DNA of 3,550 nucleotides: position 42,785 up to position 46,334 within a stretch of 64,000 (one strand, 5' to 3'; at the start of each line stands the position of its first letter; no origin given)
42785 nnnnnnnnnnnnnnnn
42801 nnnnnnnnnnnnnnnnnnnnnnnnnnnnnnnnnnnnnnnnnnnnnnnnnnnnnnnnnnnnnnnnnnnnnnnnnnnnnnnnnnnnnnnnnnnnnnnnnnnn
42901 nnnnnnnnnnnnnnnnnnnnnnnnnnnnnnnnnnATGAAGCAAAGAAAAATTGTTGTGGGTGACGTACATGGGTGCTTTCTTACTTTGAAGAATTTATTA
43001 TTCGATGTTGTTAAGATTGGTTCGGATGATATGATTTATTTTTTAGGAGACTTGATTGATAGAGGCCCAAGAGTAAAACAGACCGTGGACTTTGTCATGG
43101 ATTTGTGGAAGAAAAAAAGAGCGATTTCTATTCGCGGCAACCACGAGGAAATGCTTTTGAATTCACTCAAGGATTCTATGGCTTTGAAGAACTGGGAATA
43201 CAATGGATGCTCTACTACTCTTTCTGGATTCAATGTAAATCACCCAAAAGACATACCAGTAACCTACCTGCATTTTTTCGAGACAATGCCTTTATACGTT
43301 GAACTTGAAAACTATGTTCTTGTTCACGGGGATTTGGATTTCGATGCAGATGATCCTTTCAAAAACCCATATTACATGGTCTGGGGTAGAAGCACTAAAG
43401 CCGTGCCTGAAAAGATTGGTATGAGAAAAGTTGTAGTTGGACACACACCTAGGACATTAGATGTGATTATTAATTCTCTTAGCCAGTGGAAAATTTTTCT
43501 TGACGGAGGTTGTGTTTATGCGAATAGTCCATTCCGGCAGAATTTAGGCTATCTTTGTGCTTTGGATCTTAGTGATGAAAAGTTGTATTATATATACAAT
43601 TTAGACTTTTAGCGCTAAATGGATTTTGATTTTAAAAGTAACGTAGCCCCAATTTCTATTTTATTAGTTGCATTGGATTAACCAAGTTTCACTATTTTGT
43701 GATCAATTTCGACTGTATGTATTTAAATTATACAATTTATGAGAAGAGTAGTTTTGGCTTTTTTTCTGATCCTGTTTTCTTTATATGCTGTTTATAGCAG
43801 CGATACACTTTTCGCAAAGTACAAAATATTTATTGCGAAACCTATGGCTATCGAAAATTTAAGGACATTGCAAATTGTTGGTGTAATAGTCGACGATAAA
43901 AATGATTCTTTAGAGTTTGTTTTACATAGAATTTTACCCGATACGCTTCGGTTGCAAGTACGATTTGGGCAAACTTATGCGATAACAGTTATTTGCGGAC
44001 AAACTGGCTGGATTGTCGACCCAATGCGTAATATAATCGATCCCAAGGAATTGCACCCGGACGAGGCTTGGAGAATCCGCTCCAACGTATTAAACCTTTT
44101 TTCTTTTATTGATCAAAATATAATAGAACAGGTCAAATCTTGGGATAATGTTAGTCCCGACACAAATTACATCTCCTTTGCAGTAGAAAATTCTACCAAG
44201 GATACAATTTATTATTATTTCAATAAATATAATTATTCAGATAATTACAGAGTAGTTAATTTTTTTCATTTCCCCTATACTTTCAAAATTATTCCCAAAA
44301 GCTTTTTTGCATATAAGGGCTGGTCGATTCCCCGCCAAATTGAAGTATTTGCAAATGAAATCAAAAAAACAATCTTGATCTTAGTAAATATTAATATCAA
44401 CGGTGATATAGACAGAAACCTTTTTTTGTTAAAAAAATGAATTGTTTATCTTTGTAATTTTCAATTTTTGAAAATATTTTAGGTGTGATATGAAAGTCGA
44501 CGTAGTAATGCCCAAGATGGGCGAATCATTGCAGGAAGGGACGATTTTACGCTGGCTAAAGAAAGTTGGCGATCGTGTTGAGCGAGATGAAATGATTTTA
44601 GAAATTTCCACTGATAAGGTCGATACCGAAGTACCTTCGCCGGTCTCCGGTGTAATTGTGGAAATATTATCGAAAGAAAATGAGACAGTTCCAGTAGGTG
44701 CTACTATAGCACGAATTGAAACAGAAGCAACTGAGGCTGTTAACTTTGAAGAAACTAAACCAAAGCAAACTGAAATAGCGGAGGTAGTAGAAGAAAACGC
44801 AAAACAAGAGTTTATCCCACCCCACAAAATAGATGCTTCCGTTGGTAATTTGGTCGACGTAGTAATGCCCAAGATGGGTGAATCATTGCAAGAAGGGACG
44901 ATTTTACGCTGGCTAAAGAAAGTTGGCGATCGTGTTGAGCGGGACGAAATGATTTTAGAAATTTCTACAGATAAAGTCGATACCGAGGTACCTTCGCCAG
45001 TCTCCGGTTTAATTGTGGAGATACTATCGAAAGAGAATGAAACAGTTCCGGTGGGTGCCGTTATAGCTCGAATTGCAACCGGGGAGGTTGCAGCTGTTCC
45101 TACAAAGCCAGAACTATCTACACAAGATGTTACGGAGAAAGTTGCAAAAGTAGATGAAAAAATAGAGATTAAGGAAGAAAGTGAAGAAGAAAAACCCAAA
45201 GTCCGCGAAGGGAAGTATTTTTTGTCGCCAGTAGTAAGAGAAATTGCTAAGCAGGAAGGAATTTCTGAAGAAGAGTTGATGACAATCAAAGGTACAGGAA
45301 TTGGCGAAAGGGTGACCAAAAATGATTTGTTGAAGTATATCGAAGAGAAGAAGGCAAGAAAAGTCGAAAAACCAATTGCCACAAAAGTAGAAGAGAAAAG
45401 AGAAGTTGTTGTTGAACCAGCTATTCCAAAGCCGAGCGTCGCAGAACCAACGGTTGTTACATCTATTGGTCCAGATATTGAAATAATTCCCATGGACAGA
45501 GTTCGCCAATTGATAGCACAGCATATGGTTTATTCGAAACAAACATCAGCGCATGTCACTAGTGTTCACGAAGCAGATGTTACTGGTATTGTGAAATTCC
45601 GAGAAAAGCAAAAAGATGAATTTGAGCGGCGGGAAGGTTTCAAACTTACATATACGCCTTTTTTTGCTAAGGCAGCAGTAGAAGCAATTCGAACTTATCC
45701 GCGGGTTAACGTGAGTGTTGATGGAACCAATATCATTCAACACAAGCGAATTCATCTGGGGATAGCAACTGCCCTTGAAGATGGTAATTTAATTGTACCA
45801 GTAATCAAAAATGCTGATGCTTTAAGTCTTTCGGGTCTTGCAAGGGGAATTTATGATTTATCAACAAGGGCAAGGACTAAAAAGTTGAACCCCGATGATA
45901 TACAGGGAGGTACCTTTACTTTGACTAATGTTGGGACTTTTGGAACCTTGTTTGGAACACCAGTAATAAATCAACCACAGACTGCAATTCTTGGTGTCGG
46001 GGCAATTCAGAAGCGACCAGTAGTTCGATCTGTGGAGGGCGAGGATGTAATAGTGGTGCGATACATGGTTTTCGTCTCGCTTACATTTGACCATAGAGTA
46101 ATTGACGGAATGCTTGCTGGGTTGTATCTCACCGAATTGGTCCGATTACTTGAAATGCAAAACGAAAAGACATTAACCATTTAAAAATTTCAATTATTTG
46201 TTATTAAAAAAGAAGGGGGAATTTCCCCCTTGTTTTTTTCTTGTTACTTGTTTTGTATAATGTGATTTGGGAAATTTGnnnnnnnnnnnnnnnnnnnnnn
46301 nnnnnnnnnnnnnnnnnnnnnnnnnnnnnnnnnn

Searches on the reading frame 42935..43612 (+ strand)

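Call 65: search_protein_families(library=pfam, proteins=[window:42935-43612:+], max_evalue=0.00001)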
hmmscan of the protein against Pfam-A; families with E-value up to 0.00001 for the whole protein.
window:42935-43612:+ (225 aa): 1 family
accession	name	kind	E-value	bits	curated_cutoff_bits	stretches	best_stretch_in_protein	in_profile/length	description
PF00149.33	Metallophos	-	6e-16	59.9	21.5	1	6-172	4-157/191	Calcineurin-like phosphoesterase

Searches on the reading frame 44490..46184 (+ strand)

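Call 65: search_protein_families(library=pfam, proteins=[window:44490-46184:+], max_evalue=0.00001)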
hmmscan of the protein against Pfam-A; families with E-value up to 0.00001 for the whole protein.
window:44490-46184:+ (564 aa): 5 families
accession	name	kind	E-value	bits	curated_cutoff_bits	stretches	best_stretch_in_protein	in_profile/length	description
PF00198.28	2-oxoacid_dh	-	1.3e-78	264.1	23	1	330-557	4-227/232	2-oxoacid dehydrogenases acyltransferase (catalytic domain)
PF00364.28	Biotin_lipoyl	-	7.9e-41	138.2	22.1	2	4-76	2-73/73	Biotin-requiring enzyme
PF02817.22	E3_binding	-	1.8e-07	31.7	23.7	1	244-281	2-36/36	e3 binding domain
PF13533.13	Biotin_lipoyl_2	-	4.5e-06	26.8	29.8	0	167-195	3-31/32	Biotin-lipoyl like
PF01597.25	GCV_H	-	5e-06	26.9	22.2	0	23-61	38-76/122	Glycine cleavage H-protein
